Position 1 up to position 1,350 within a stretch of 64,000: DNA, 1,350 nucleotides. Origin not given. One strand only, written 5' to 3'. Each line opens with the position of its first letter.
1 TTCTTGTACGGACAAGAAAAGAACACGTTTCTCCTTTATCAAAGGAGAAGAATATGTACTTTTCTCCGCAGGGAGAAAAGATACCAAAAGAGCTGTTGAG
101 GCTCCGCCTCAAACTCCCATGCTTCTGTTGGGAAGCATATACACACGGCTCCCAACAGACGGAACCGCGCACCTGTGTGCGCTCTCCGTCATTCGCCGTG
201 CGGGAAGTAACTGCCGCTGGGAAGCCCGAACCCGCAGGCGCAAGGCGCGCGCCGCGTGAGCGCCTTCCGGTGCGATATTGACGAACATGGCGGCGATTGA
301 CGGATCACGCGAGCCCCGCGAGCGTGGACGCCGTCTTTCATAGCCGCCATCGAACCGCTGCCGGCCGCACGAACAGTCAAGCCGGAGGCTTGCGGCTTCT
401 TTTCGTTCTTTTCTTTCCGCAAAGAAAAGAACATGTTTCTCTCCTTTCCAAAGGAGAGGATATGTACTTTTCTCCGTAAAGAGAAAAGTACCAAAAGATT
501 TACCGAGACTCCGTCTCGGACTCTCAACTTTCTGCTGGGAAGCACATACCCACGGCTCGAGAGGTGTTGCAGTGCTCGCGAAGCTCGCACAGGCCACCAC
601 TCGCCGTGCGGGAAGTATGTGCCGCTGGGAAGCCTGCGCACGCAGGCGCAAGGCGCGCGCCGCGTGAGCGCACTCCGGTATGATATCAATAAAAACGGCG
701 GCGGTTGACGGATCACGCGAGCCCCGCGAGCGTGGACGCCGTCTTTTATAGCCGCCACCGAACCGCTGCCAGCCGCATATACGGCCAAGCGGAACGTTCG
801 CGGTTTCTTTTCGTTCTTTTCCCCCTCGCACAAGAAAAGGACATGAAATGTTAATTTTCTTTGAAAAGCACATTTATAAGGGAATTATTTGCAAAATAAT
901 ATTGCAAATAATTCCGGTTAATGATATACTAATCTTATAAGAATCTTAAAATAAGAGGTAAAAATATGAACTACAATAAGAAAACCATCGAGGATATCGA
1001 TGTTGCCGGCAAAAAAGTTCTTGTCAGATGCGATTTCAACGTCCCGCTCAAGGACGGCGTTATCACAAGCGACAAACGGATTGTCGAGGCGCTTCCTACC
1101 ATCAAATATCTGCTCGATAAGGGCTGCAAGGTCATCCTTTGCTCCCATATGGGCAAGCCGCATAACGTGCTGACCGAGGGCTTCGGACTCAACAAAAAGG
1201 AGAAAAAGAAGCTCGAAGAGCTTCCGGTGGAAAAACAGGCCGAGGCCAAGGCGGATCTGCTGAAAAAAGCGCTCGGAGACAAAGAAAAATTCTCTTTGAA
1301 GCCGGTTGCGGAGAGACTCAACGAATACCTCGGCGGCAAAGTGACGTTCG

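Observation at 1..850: Unclassified ~408-bp hairpin-dense repeat in tandem array upstream of pgk (array continues beyond the window start)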

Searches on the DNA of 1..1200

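Call 6: search_rna_families(source=window, start=1, end=1200, threshold=evalue, max_evalue=1, show_alignments=3)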
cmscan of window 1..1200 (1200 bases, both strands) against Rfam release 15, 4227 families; matches with E-value up to 1: 5.
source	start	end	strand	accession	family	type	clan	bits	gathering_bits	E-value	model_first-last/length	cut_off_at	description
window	421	514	-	RF02394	sau-63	Gene; sRNA;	-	20.7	100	0.42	1-98/98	no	Staphylococcus sRNA sau-63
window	839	870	-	RF00180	REN-SRE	Cis-reg;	-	19.9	41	0.043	1-37/37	no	Renin stability regulatory element (REN-SRE)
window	389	497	-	RF02973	Enterococcus-1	Gene; sRNA;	-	19.7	71.4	0.3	1-152/152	no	Enterococcus-1 RNA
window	411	483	+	RF03802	MIR5649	Gene; miRNA;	-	19.2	100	0.98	1-101/101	no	MIR5649 microRNA precursor family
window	866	931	-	RF00455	mir-15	Gene; miRNA;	CL00085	18.1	57.3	0.26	1-88/88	no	mir-15 microRNA precursor family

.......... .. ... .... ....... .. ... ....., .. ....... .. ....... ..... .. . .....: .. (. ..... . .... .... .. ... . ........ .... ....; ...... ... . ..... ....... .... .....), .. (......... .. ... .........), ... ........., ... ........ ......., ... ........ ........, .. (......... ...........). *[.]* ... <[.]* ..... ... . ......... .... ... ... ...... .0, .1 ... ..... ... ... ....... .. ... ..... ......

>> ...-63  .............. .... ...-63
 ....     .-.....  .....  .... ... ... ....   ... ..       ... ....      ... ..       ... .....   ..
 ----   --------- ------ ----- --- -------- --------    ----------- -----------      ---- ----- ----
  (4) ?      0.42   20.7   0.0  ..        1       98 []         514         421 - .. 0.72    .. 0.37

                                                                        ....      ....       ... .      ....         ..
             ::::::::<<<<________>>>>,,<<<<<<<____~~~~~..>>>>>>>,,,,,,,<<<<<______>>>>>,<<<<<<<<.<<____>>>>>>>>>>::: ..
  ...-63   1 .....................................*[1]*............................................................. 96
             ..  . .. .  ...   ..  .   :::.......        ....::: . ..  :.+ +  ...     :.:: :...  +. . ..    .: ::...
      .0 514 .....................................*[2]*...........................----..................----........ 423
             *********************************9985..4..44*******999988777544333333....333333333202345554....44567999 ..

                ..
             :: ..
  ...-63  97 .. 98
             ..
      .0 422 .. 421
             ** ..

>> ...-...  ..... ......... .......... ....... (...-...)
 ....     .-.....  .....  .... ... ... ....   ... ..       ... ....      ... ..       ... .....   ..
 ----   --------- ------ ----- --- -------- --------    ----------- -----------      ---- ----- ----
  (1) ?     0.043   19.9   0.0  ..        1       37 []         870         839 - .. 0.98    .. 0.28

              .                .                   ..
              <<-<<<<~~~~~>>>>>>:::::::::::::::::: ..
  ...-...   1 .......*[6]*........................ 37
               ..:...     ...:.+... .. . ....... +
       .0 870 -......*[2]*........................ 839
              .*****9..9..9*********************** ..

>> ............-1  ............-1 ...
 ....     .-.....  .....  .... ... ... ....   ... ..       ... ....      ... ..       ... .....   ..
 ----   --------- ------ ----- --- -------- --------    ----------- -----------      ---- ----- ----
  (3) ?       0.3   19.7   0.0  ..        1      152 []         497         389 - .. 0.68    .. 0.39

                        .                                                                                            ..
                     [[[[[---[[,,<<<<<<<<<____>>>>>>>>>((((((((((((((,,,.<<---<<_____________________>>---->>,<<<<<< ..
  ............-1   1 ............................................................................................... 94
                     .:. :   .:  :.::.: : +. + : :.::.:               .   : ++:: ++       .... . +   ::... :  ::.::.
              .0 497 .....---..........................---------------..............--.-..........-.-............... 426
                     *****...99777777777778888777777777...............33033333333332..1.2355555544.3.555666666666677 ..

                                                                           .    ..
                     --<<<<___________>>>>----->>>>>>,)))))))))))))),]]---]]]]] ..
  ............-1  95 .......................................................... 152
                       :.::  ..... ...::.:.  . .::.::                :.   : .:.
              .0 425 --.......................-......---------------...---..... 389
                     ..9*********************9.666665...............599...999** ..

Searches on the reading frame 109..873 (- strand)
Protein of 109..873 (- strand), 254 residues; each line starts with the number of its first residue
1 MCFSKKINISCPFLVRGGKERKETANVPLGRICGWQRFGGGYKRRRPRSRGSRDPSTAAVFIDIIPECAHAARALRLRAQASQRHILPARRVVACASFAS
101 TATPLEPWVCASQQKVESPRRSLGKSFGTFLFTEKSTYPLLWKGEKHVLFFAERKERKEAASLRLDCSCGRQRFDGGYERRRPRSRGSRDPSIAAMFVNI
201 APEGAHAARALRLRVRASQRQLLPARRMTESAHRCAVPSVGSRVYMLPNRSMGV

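Call 33: find_homologous_proteins(query=window:109-873:-, max_evalue=0.001)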
Query window:109-873:- (254 aa): 52 proteins with E <= 0.001 among 8000 candidates.
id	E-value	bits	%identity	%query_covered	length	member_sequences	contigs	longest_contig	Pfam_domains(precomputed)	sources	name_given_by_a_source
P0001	6.6e-165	565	100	100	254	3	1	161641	-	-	-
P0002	1.4e-123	430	82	88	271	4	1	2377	-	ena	-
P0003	2.4e-74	268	52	89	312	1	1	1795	-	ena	-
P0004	1.9e-72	262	62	52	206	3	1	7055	-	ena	-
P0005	4.3e-64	235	55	71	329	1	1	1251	-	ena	-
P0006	2.1e-62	229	48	94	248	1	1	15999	-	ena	-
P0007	3.5e-61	225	83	51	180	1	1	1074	-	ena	-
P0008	2.8e-53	199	67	56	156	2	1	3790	-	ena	-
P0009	5.0e-51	192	78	41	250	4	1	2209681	-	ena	-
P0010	1.5e-50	190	70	54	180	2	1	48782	-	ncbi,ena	-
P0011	3.4e-50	189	74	42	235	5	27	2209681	-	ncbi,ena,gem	-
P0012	1.4e-48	184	87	37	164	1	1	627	-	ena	-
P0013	1.2e-47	181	48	71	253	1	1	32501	-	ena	-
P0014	2.4e-46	177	65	59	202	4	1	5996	-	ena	-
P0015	1.1e-43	168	70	48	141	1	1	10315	-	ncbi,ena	-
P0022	1.2e-39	155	45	62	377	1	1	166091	-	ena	-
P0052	1.3e-7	50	68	15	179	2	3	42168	-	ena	-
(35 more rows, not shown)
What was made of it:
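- The ORF has 52 'homologues' in the protein database (call 33).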

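Call 34: find_encoding_contigs(protein=P0011, flank=6000, max_places=6)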
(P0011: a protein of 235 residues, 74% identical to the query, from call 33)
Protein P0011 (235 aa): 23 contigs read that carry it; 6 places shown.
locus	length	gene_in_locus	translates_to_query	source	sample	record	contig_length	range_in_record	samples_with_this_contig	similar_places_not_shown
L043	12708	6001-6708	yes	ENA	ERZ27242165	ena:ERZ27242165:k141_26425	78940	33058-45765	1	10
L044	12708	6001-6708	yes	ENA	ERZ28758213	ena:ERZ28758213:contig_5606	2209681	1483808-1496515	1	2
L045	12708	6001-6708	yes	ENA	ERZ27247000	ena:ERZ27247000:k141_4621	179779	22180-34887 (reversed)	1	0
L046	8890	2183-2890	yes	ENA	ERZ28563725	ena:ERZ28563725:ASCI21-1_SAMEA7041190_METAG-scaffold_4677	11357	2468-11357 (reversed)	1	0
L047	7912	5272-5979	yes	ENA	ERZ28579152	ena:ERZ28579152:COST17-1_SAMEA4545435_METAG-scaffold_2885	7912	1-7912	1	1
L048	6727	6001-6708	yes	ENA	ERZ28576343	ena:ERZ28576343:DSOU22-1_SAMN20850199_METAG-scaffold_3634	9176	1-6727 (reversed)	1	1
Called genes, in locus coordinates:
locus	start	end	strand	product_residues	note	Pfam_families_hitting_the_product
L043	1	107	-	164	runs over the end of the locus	-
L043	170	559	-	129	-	-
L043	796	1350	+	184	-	PF03073:TspO_MBR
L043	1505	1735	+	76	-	PF00381:PTS-HPr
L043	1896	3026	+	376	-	PF00768:Peptidase_S11, PF13354:Beta-lactamase2, PF07943:PBP5_C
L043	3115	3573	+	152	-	PF00583:Acetyltransf_1, PF13673:Acetyltransf_10, PF13508:Acetyltransf_7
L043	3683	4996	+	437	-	PF00919:UPF0004, PF04055:Radical_SAM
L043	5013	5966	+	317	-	PF01479:S4 (weak), PF00849:PseudoU_synth_2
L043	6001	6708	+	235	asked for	-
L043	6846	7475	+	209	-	PF14681:UPRTase, PF00156:Pribosyltran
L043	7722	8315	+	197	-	PF05198:IF3_N, PF00707:IF3_C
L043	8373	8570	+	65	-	PF01632:Ribosomal_L35p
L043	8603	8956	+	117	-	PF00453:Ribosomal_L20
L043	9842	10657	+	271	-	PF22435:MRM3-like_sub_bind, PF00588:SpoU_methylase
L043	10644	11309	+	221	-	PF00702:Hydrolase, PF12710:HAD, PF13419:HAD_2, PF13242:Hydrolase_like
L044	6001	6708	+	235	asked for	-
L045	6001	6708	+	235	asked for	-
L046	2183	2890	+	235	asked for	-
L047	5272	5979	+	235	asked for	-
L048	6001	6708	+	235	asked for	-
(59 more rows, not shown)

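Call 35: find_encoding_contigs(protein=P0052, flank=6000, max_places=3)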
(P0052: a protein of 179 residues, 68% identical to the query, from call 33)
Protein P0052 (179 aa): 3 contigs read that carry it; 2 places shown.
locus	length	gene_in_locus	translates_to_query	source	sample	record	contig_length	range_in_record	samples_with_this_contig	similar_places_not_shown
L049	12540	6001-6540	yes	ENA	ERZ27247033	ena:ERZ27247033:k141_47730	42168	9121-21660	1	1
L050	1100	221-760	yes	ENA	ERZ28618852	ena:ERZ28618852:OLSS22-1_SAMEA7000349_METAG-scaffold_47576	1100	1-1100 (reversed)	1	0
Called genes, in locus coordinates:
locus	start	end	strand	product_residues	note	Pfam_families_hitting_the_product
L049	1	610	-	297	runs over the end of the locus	PF00892:EamA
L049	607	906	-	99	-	PF02583:Trns_repr_metal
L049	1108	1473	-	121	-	PF12116:SpoIIID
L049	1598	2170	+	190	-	PF04542:Sigma70_r2, PF08281:Sigma70_r4_2 (faint)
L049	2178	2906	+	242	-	-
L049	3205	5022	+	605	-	PF16592:Cas9_REC (weak)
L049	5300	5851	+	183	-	PF04014:MazE_antitoxin, PF15714:SpoVT_C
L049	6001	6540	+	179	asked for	-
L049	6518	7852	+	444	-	PF01408:GFO_IDH_MocA, PF22725:GFO_IDH_MocA_C3, PF02894:GFO_IDH_MocA_C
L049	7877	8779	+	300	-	-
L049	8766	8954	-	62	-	-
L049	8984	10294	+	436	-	PF00696:AA_kinase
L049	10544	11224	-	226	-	PF01522:Polysacc_deac_1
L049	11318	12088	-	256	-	PF01522:Polysacc_deac_1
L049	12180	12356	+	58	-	-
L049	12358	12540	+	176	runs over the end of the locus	PF00588:SpoU_methylase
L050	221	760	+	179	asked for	-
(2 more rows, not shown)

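Call 48: find_encoding_contigs(protein=P0022, flank=8000, max_places=2)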
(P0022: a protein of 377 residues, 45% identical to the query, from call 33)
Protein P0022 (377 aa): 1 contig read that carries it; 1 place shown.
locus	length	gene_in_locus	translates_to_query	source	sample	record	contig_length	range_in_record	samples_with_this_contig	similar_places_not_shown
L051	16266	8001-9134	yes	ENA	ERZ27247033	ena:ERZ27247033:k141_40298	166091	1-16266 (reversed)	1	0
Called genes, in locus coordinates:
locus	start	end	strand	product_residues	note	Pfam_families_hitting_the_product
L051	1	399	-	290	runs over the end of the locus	PF04055:Radical_SAM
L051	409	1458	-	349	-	PF06224:AlkZ-like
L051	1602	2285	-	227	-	PF06940:DUF1287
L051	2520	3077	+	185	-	PF04542:Sigma70_r2, PF04545:Sigma70_r4 (weak), PF08281:Sigma70_r4_2 (weak)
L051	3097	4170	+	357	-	-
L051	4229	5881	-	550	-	PF02734:Dak2, PF21645:FakA-like_M, PF13684:FakA-like_C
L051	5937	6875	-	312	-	PF02645:DegV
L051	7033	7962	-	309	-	PF12146:Hydrolase_4, PF00561:Abhydrolase_1, PF12697:Abhydrolase_6 (weak), PF10230:LIDHydrolase (weak)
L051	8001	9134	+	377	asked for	-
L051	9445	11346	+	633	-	PF02518:HATPase_c (weak), PF13589:HATPase_c_3, PF00183:HSP90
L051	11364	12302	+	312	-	PF01261:AP_endonuc_2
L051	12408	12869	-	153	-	PF00571:CBS (weak)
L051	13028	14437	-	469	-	PF01554:MatE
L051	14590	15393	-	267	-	-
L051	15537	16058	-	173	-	PF10688:Imp-YgjV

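Call 49: find_encoding_contigs(protein=P0013, flank=8000, max_places=2)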
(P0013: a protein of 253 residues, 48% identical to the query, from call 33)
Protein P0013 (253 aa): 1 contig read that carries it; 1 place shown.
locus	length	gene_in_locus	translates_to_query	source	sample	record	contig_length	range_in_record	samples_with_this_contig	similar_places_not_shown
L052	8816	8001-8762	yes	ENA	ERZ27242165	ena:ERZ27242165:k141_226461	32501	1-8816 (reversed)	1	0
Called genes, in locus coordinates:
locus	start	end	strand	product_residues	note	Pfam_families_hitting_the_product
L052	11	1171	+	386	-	PF07804:HipA_C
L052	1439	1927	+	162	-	-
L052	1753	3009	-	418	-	PF13173:AAA_14, PF13635:DUF4143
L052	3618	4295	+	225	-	PF24894:Hexapep_GlmU (faint), PF25084:LbH_EIF2B, PF25087:GMPPB_C, PF00132:Hexapep (weak)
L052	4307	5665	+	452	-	PF02878:PGM_PMM_I, PF02879:PGM_PMM_II, PF02880:PGM_PMM_III, PF00408:PGM_PMM_IV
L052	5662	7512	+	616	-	PF13230:GATase_4 (faint), PF13522:GATase_6, PF13537:GATase_7, PF01380:SIS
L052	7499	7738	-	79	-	-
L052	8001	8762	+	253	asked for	-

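Call 50: search_protein_families(library=pfam, proteins=[L049:3205-5022:+, window:109-873:-], max_evalue=0.01)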
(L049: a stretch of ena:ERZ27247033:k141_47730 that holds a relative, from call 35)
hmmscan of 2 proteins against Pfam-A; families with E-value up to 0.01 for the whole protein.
L049:3205-5022:+ (605 aa): 2 families
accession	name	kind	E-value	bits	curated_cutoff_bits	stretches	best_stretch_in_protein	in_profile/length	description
PF16592.10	Cas9_REC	-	3.6e-17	62.8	25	1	155-279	152-278/541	REC lobe of CRISPR-associated endonuclease Cas9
PF22702.2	Cas9_RuvC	-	0.0044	17.5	27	1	358-388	40-70/151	Cas9 RuvC domain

window:109-873:- (254 aa): 0 families
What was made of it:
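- Tried and rejected: A Cas9 fragment near a unit in L049 seems coincidental: it lies on the other strand and is separated by a gene (calls 35, 50).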

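Call 79: search_protein_representatives(protein=window:109-873:-)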
Query: 254 residues. Proteins with E-value up to 0.001 (for the whole library): 36; up to 1e-10: 26; up to 1e-30: 12. The best 36 are listed.
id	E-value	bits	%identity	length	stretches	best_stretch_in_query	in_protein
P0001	2.1e-165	564.9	100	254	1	1-254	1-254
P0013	3.7e-48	181.0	62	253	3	122-204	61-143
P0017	1.5e-42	162.6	70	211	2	13-113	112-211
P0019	7.3e-42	160.4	63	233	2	13-120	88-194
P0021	2.0e-40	155.7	54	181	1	9-161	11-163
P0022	4.0e-40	154.7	58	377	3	10-62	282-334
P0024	1.2e-37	146.5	64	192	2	149-252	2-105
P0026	1.5e-37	146.2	55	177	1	10-158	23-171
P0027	1.4e-36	143.1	70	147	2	133-229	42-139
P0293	2.7e-35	138.9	68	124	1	15-143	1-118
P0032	6.2e-33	131.1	58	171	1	10-138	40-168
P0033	9.7e-32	127.2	54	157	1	105-254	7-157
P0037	2.4e-27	112.8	59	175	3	128-220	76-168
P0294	5.4e-27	111.7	64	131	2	24-98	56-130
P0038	1.0e-26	110.8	60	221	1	142-250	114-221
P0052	4.2e-08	49.8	40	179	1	25-154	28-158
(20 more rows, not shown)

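Call 83: find_encoding_contigs(protein=P0001, flank=5000, max_places=3)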
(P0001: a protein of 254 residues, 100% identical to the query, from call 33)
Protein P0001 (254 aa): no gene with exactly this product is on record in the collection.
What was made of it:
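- Checked: I could not fetch the window's own contig (call 83).
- Tried and rejected: The window's own contig could not be fetched through the spurious ORF (call 83).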
